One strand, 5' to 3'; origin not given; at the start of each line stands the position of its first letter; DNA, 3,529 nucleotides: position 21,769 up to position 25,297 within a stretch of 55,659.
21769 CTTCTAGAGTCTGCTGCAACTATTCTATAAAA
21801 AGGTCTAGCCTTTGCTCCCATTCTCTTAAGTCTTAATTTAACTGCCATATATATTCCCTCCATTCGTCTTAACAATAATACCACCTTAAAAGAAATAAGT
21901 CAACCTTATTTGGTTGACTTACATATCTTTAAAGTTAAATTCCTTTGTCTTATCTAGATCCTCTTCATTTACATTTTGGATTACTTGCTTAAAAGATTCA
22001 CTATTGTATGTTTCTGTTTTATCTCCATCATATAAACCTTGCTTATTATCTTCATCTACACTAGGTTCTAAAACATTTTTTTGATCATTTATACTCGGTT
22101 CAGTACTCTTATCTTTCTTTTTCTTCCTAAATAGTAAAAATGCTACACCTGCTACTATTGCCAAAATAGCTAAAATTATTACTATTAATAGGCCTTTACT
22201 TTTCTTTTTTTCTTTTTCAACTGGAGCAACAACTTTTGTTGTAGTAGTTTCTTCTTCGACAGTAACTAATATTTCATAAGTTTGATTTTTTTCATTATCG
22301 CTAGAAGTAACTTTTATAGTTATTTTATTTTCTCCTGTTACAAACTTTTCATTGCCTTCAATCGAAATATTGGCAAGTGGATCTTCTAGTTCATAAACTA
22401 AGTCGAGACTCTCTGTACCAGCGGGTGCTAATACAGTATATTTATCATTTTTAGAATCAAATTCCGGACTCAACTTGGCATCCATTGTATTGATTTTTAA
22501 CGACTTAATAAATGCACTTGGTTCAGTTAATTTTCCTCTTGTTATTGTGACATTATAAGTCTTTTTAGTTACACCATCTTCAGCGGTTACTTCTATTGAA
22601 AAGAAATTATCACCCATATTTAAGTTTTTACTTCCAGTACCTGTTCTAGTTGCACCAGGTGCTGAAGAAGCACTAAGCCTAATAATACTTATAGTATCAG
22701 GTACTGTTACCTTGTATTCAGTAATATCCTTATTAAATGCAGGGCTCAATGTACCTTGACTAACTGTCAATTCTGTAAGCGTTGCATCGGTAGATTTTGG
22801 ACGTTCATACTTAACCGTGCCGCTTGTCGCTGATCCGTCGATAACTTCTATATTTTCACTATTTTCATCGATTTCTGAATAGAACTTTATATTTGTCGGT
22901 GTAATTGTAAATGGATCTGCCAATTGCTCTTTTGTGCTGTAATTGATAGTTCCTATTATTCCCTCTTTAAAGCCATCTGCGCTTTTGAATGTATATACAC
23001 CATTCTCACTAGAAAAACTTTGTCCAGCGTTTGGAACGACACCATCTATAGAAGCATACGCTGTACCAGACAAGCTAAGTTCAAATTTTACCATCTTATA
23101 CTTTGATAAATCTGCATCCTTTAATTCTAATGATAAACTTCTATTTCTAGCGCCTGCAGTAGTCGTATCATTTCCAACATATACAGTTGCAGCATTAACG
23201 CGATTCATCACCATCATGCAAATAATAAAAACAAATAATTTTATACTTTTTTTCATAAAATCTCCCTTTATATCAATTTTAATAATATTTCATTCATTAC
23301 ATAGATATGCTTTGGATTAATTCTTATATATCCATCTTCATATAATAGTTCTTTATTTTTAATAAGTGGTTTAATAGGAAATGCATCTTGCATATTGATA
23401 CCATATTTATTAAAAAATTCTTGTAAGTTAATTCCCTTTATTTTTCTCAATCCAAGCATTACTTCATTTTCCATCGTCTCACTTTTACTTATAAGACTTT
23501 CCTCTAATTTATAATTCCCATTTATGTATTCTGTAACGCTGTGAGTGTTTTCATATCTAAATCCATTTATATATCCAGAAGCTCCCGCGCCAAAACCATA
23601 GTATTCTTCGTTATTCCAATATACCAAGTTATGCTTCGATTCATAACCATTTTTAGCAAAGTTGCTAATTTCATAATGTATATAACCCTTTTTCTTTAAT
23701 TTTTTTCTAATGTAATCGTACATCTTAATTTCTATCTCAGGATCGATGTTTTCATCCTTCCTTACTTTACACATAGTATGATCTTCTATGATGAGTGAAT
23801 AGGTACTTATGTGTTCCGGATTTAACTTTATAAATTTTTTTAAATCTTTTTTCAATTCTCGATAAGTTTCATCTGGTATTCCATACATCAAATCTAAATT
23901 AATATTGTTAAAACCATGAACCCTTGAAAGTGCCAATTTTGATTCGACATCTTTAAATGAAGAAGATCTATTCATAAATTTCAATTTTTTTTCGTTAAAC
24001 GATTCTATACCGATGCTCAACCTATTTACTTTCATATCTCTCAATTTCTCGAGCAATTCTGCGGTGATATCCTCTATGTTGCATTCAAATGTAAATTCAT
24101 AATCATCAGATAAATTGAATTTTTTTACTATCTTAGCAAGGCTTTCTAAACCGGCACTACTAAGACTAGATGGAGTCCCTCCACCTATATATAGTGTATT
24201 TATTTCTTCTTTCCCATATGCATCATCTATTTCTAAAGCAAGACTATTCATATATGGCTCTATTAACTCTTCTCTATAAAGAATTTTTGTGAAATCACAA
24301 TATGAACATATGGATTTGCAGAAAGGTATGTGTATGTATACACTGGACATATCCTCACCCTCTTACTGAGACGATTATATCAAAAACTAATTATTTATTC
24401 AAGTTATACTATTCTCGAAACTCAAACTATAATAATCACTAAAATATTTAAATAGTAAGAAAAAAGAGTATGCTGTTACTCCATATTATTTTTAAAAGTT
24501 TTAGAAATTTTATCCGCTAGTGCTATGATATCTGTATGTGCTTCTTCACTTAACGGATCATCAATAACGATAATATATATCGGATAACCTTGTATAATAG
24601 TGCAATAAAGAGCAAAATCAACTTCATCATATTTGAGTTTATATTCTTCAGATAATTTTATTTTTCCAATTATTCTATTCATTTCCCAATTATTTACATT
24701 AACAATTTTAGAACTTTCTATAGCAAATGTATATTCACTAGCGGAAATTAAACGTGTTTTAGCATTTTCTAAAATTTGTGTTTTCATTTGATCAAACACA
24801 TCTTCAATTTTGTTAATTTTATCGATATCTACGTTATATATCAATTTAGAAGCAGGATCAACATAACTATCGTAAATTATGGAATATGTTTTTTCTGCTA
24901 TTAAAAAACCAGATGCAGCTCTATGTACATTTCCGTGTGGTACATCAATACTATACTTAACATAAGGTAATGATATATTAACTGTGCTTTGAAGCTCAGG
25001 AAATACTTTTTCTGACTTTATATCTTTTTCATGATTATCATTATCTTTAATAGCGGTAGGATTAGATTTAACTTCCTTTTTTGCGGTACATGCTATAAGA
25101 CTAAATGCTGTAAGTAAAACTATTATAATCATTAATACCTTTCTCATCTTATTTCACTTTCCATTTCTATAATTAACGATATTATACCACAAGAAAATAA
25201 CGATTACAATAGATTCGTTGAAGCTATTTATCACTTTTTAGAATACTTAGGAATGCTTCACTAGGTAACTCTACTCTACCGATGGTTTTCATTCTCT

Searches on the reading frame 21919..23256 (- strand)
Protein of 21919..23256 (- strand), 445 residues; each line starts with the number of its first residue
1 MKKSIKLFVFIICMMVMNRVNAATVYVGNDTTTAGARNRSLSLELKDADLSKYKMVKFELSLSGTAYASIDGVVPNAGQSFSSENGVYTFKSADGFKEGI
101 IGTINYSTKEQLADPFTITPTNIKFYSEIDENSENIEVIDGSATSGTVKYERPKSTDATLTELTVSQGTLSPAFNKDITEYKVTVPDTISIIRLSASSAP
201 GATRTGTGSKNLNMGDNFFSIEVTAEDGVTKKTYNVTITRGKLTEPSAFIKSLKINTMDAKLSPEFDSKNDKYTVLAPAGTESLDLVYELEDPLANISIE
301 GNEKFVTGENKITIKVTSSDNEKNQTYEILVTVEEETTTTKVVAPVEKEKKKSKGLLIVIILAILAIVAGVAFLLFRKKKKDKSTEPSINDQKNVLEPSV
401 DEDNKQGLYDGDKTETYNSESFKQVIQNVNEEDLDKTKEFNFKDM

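Call 81: search_protein_families(library=pfam, proteins=[window:21919-23256:-], max_evalue=0.001)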
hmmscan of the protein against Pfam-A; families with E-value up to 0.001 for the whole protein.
window:21919-23256:- (445 aa): 1 family
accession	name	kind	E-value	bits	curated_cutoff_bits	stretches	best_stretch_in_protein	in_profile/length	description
PF12733.13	Cadherin-like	-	2.8e-20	73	24.2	2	160-240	1-88/89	Cadherin-like beta sandwich domain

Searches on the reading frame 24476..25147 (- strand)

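Call 3: search_protein_families(library=pfam, proteins=[window:24476-25147:-], max_evalue=1)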
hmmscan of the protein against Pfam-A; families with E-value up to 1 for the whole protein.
window:24476-25147:- (223 aa): 4 families
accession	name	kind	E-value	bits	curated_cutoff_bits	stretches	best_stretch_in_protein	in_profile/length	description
PF18540.6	DUF5626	-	0.018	15.8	26.7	1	84-149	35-103/120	Domain of unknown function (DUF5626)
PF03215.21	Rad17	-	0.024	15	23.8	0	106-134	21-48/186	Rad17 P-loop domain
PF14683.12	CBM-like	-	0.029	14.7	27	1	72-129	6-61/160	Polysaccharide lyase family 4, domain III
PF12698.13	ABC2_membrane_3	-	0.21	11.1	31.6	1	5-138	8-134/347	ABC-2 family transporter protein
